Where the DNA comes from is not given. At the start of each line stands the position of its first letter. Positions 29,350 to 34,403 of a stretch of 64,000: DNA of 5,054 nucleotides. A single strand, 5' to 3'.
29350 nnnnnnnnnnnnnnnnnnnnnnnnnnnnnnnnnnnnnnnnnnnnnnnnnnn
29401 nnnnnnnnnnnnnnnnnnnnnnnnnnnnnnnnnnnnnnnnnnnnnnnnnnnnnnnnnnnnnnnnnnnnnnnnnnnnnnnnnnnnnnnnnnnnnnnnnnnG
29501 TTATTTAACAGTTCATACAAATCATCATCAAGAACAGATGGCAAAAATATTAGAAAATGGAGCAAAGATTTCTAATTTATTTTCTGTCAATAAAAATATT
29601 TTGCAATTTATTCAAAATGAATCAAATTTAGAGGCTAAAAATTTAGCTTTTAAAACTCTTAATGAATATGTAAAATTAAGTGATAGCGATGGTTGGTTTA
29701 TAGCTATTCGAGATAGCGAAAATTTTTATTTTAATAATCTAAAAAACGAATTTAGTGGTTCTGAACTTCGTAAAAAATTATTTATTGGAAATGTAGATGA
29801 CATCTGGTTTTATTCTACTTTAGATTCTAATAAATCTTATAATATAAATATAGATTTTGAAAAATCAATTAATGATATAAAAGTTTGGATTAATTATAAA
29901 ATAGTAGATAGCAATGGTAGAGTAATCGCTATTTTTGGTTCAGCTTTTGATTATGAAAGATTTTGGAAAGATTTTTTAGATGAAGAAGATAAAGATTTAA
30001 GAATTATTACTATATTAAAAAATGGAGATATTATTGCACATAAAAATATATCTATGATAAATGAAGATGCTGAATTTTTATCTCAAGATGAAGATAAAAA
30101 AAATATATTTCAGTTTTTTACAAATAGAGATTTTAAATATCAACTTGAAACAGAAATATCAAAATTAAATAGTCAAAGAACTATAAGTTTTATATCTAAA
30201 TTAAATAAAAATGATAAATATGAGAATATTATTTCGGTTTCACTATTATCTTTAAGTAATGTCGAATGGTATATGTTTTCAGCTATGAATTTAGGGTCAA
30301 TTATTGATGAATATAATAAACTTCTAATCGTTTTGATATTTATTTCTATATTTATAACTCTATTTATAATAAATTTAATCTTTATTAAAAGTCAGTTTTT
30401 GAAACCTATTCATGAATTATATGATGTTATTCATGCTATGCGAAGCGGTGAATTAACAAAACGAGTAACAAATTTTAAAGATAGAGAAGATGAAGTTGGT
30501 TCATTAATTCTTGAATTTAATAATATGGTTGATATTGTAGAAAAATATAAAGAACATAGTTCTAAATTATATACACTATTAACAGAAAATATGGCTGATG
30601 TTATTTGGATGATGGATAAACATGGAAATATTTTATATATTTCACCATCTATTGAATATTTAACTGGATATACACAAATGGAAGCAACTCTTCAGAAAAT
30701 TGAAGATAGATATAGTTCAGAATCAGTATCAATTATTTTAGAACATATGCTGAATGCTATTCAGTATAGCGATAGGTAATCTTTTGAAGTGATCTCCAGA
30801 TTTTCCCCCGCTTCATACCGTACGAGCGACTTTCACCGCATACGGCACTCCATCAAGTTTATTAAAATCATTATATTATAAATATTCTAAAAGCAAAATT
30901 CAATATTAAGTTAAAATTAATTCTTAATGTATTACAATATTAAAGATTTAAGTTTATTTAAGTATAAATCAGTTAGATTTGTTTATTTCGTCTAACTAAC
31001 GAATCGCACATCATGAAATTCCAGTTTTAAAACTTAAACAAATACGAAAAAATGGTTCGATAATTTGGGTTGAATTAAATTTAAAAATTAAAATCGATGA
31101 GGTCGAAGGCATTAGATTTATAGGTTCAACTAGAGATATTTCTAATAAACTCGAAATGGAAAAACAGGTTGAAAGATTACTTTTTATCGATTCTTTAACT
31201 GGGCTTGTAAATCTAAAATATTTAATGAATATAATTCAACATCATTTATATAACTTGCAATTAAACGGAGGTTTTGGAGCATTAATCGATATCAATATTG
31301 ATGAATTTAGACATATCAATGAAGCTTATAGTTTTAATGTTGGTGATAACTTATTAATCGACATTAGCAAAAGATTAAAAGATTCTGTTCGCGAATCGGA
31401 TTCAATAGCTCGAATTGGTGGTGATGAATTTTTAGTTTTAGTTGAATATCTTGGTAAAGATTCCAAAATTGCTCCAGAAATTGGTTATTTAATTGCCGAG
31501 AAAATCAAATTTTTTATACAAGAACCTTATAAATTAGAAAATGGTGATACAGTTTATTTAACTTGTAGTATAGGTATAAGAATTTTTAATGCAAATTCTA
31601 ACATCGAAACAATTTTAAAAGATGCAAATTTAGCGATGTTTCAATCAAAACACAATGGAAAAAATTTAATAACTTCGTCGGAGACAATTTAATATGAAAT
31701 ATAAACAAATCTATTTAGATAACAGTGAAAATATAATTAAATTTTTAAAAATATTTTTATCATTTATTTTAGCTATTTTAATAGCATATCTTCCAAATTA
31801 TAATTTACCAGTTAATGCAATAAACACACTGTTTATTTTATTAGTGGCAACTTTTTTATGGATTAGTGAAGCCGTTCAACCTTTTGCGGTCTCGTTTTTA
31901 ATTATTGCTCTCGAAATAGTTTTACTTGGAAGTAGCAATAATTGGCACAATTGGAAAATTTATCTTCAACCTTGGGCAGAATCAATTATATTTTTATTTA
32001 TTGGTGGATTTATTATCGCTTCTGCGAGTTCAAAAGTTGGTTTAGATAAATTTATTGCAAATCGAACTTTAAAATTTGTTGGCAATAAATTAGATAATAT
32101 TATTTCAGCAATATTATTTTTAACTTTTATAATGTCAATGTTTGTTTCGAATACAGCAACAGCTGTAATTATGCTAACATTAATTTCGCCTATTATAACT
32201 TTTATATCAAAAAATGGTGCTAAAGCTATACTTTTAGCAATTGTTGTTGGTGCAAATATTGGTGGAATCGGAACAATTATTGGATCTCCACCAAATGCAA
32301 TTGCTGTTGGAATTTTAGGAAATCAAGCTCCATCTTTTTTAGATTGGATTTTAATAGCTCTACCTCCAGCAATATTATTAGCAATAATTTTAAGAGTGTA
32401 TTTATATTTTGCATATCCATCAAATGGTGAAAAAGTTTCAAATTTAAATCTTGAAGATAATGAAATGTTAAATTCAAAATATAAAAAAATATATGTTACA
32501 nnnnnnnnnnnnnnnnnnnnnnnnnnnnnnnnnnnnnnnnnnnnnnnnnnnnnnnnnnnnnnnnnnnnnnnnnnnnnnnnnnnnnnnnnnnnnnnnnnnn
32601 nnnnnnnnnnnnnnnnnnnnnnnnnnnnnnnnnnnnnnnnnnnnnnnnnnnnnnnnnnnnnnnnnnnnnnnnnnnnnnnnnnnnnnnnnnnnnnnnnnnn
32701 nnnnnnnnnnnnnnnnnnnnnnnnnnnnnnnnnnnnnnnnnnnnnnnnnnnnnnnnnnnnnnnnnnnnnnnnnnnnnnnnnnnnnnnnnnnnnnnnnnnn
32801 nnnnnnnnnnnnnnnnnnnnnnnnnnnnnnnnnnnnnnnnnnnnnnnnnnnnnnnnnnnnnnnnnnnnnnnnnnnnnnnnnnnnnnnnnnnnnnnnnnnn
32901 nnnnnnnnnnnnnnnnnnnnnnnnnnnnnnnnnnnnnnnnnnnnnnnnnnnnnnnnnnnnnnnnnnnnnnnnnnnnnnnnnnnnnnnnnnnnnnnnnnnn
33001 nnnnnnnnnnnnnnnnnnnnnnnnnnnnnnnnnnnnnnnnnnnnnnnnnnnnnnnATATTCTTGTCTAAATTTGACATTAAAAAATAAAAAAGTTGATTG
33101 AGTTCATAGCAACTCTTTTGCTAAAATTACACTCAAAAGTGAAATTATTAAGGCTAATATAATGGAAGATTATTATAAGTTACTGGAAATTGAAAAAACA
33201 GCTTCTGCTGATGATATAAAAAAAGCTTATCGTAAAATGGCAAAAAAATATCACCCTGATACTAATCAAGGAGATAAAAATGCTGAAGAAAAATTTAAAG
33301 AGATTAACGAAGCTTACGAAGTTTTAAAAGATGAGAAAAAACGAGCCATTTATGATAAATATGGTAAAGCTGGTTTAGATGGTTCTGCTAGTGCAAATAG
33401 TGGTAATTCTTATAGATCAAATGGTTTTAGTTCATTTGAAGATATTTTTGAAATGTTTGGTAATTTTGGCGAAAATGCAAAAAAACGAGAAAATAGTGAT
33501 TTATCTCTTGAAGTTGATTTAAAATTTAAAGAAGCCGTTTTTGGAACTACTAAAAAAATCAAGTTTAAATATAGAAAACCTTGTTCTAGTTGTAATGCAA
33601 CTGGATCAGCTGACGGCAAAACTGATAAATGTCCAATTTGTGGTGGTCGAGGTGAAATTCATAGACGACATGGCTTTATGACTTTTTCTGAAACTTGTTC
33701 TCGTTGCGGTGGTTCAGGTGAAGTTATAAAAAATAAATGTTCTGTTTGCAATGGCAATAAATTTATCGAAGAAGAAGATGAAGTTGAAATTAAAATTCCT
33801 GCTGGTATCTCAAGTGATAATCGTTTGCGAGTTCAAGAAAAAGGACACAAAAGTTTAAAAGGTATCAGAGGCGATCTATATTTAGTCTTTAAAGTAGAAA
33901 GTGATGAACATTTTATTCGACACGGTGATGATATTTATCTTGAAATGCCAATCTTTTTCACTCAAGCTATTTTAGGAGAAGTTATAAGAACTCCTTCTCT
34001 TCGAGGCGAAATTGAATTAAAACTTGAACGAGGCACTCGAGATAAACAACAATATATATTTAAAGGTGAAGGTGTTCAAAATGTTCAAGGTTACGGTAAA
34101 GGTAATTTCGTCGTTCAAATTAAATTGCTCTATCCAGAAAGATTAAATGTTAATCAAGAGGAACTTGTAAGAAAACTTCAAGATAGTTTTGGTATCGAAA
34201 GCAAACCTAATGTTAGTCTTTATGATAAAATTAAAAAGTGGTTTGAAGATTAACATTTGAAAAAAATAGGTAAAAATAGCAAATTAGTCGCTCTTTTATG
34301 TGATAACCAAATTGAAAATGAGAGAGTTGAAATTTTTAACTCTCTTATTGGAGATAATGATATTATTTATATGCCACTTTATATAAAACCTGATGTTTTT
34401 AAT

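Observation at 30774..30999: Group II intron domain-V-like hairpin inside a ~226-bp antisense insertion that splits a diguanylate cyclase PAS domain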

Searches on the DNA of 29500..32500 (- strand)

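Call 5: search_rna_families(source=window, start=29500, end=32500, threshold=evalue, max_evalue=10, show_alignments=3)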
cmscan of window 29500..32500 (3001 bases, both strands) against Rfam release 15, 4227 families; matches with E-value up to 10: 5.
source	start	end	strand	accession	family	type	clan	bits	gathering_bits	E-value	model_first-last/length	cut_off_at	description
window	30766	30850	-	RF00029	Intron_gpII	Intron;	-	53.6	40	4.8e-09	1-77/77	no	Group II catalytic intron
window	30812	30850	-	RF04357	Plastid-ndhA-ndhB-2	Intron;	CL00155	23.7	53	0.037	1-41/41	no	Plastid-ndhA-ndhB-2 group II-D5 intron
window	30816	30930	-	RF04359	Plastid-GIID1-clpP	Intron;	-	17.8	140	5.1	52-174/179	no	Plastid group II-D1 clpP intron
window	30593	30695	-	RF02120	FTX_2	Gene; lncRNA;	-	17.6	48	3.8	1-97/97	no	FTX transcript, XIST regulator conserved region 2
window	30254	30284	+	RF01648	ceN65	Gene; snRNA; snoRNA; CD-box;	-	15.3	48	9.8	1-65/65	no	Caenorhabditis snoRNA ceN65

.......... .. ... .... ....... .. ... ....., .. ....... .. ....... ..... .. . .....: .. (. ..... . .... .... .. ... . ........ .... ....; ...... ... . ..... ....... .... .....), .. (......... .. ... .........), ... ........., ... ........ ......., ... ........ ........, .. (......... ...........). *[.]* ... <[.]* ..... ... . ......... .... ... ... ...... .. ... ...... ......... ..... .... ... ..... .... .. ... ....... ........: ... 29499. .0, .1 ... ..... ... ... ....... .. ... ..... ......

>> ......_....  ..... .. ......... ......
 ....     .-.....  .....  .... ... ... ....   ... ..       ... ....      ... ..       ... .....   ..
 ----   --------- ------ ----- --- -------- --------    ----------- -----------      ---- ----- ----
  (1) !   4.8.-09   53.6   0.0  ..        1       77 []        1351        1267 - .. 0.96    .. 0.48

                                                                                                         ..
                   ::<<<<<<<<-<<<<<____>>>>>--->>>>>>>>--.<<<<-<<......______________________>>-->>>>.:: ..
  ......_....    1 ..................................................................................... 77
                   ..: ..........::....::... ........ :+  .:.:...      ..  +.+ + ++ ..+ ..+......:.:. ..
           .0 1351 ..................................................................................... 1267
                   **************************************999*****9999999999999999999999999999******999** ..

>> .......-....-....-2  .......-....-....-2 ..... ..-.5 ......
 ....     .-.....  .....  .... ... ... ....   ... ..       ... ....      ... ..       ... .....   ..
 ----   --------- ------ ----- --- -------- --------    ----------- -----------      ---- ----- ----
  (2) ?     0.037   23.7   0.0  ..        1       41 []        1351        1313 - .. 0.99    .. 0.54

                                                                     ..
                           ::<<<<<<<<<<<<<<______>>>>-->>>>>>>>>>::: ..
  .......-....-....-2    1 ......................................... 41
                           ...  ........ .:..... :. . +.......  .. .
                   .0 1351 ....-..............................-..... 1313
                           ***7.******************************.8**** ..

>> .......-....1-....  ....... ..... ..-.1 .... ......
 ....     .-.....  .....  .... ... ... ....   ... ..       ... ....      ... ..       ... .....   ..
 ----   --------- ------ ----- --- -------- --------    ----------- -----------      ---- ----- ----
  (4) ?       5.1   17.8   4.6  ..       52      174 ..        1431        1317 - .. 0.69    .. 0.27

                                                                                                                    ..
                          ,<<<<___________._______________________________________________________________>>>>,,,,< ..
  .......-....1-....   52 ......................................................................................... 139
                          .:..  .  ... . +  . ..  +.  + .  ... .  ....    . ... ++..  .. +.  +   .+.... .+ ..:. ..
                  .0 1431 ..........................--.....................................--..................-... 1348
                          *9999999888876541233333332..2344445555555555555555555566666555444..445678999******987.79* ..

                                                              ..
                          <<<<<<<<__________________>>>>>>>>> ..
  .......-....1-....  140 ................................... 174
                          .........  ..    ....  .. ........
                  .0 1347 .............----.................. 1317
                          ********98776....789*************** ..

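Call 32: search_dna_similar(query=window:30766-31009:-, collection=plasmids, mode=distant, max_evalue=0.01, max_rows=25)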
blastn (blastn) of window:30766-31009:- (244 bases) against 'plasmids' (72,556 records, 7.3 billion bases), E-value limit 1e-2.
Records with a match: 555; places in all: 817; records where one place covers at least 80% of the query: 0.
Best place of each record, by identity: 95-99% 2; 90-95% 2; 80-90% 328; 60-80% 223.
By first word of the organism name: Enterococcus 253; Bacillus 228; Clostridium 32; Cytobacillus 6; Lysinibacillus 4; Paenibacillus 4; Niallia 3; Cetobacterium 3; Kurthia 2; Peribacillus 2; and 17 more.
By predicted mobility (MOB-suite, as given by PLSDB): non-mobilizable 248; conjugative 233; mobilizable 74.
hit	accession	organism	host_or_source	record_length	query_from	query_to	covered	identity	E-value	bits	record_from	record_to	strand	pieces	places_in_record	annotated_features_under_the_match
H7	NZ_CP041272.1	Enterococcus faecium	Homo sapiens,feces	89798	135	244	45%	87.5%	1e-28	132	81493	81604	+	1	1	Y-family DNA polymerase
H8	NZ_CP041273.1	Enterococcus faecium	Homo sapiens,feces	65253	135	244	45%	87.5%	1e-28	132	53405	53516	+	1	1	Y-family DNA polymerase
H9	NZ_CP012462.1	Enterococcus faecium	Homo sapiens,human blood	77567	135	244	45%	87.5%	1e-28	132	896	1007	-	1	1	none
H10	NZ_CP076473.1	Enterococcus faecium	Homo sapiens,cell culture,blood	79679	135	244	45%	87.5%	1e-28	132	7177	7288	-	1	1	Y-family DNA polymerase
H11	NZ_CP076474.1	Enterococcus faecium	Homo sapiens,cell culture,blood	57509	135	244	45%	87.5%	1e-28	132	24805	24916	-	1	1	Y-family DNA polymerase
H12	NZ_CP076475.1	Enterococcus faecium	Homo sapiens,cell culture,blood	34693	135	244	45%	87.5%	1e-28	132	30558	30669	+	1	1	Y-family DNA polymerase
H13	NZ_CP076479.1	Enterococcus faecium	Homo sapiens,cell culture,blood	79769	135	244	45%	87.5%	1e-28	132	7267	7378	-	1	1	Y-family DNA polymerase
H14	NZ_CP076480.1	Enterococcus faecium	Homo sapiens,cell culture,blood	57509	135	244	45%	87.5%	1e-28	132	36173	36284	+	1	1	Y-family DNA polymerase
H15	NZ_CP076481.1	Enterococcus faecium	Homo sapiens,cell culture,blood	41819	135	244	45%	87.5%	1e-28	132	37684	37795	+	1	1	Y-family DNA polymerase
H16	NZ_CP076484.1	Enterococcus faecium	Homo sapiens,cell culture,blood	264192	135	244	45%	87.5%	1e-28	132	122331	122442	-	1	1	Y-family DNA polymerase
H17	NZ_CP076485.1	Enterococcus faecium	Homo sapiens,cell culture,blood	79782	135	244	45%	87.5%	1e-28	132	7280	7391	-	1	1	Y-family DNA polymerase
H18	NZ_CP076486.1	Enterococcus faecium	Homo sapiens,cell culture,blood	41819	135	244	45%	87.5%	1e-28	132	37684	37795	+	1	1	Y-family DNA polymerase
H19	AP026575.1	Enterococcus faecium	Homo sapiens,stool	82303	135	244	45%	87.5%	1e-28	132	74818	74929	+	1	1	none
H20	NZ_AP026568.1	Enterococcus faecium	Homo sapiens,sputum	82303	135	244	45%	87.5%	1e-28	132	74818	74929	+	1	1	none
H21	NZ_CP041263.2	Enterococcus faecium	Homo sapiens,feces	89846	135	244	45%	87.5%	1e-28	132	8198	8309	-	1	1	Y-family DNA polymerase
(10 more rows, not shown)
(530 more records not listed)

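Call 33: get_annotated_region(hit=H7, flank=3500)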
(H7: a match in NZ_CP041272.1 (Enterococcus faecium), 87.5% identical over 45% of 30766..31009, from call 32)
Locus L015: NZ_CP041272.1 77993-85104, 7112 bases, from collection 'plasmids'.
description: Enterococcus faecium strain VVEswe-S plasmid pVVEswe-S2
organism: Enterococcus faecium (NCBI taxid 1352)
taxonomy: Bacteria; Bacillota; Bacilli; Lactobacillales; Enterococcaceae; Enterococcus; Enterococcus faecium
host: -; source: Homo sapiens,feces; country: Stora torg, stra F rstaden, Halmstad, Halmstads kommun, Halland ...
typing (MOB-suite, as given by PLSDB): non-mobilizable
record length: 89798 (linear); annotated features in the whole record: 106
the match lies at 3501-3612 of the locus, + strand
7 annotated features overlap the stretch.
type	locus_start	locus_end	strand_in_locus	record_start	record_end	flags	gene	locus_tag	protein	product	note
CDS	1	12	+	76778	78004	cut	-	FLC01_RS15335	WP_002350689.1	hypothetical protein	-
CDS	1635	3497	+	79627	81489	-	ltrA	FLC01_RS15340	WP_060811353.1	group II intron reverse transcriptase/maturase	GO:0000373 - Group II intron splicing [Evidence IEA]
CDS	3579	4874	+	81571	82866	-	-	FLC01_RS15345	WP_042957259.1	Y-family DNA polymerase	-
CDS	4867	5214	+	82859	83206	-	-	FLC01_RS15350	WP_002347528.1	hypothetical protein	-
CDS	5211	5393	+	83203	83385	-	-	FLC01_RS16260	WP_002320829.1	hypothetical protein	-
CDS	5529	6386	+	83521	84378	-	-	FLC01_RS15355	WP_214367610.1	nucleotidyltransferase domain-containing protein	-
CDS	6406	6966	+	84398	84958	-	-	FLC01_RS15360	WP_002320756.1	SLATT domain-containing protein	-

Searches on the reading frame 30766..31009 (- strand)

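Call 46: find_homologous_proteins(query=L015:1635-3494:+, max_evalue=1e-50)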
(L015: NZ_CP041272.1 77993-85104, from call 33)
Query L015:1635-3494:+ (620 aa): 8000 proteins with E <= 1e-50 among 8000 candidates; the best 120 are listed.
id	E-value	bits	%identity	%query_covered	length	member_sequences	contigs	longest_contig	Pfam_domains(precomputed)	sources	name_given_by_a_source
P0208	0.0e+0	1424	100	100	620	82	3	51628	PF00078.33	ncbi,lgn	-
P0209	0.0e+0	1340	93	100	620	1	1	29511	PF00078.33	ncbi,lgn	ncbi:group II intron reverse transcriptase/maturase [Enterococcus faecium]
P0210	0.0e+0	1340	93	100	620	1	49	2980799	PF00078.33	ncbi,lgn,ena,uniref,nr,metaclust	ncbi:group II intron reverse transcriptase/maturase [Enterococcus faecium]|uniref:group II intron re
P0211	0.0e+0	1339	93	100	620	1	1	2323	PF00078.33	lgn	-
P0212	0.0e+0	1339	93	100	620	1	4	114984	PF00078.33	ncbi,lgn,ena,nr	ncbi:group II intron reverse transcriptase/maturase [Enterococcus faecium]|nr:group II intron revers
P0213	0.0e+0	1339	93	100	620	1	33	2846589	PF00078.33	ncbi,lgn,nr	ncbi:TPA: group II intron reverse transcriptase/maturase [Enterococcus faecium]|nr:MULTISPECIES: gro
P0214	0.0e+0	1339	93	100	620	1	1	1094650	PF00078.33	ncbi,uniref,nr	ncbi:group II intron reverse transcriptase/maturase [Enterococcus faecium]|uniref:group II intron re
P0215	0.0e+0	1339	93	100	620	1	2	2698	PF00078.33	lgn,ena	-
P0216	0.0e+0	1337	93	100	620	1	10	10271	PF00078.33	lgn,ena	-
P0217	0.0e+0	1337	93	100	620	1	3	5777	PF00078.33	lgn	-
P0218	0.0e+0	1337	93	100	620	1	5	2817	PF00078.33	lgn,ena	-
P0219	0.0e+0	1337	93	100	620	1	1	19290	PF00078.33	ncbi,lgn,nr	ncbi:TPA: group II intron reverse transcriptase/maturase [Enterococcus faecium]|nr:group II intron r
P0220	0.0e+0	1337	93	100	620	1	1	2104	PF00078.33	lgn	-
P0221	0.0e+0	1337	93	100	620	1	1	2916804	PF00078.33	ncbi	ncbi:group II intron reverse transcriptase/maturase [Enterococcus faecium]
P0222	0.0e+0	1337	93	100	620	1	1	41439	PF00078.33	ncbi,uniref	ncbi:group II intron reverse transcriptase/maturase [Enterococcus thailandicus]|uniref:group II intr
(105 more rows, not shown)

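Call 62: search_protein_families(library=pfam, proteins=[L015:1635-3494:+], max_evalue=0.001)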
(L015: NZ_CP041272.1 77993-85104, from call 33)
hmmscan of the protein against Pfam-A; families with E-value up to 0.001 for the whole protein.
L015:1635-3494:+ (620 aa): 1 family
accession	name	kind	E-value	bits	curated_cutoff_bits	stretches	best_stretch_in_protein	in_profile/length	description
PF00078.32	RVT_1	-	3.9e-39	134.9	29.6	1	103-349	1-204/205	Reverse transcriptase (RNA-dependent DNA polymerase)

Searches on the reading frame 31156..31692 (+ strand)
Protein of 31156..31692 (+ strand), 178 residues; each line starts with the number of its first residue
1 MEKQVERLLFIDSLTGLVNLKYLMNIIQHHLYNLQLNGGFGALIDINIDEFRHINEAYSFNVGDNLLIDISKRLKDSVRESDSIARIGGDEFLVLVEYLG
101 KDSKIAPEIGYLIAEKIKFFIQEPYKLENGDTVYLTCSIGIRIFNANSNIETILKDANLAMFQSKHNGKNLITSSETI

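Call 59: find_encoding_contigs(protein=window:31156-31692:+, flank=10000, max_places=6)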
Protein window:31156-31692:+ (178 aa): 1 contig read that carries it; 1 place shown.
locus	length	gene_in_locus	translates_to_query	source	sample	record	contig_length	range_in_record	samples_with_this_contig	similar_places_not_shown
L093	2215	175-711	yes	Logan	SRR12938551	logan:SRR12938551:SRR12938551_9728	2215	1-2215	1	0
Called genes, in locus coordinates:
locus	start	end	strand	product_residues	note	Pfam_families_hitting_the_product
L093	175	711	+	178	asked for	PF00990:GGDEF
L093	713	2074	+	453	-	PF00939:Na_sulph_symp, PF03600:CitMHS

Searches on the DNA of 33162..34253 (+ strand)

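Call 29: search_rna_families(sources=[L009, L010, L011, L012, L013, L014], threshold=gathering)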
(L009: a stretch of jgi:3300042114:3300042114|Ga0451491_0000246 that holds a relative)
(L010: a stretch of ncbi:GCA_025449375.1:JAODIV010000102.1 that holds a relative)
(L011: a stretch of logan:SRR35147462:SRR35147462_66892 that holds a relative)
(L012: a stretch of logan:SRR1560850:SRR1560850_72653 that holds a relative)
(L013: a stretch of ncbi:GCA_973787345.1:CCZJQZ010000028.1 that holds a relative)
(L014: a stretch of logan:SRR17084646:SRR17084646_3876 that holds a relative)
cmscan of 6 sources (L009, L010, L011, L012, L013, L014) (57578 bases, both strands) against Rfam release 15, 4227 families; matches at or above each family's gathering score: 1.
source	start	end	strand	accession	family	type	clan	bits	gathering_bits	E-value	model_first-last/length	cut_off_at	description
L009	1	64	-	RF02004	group-II-D1D4-5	Intron;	CL00102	51.9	34.5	3e-08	1-64/201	3'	Group II catalytic intron D1-D4-5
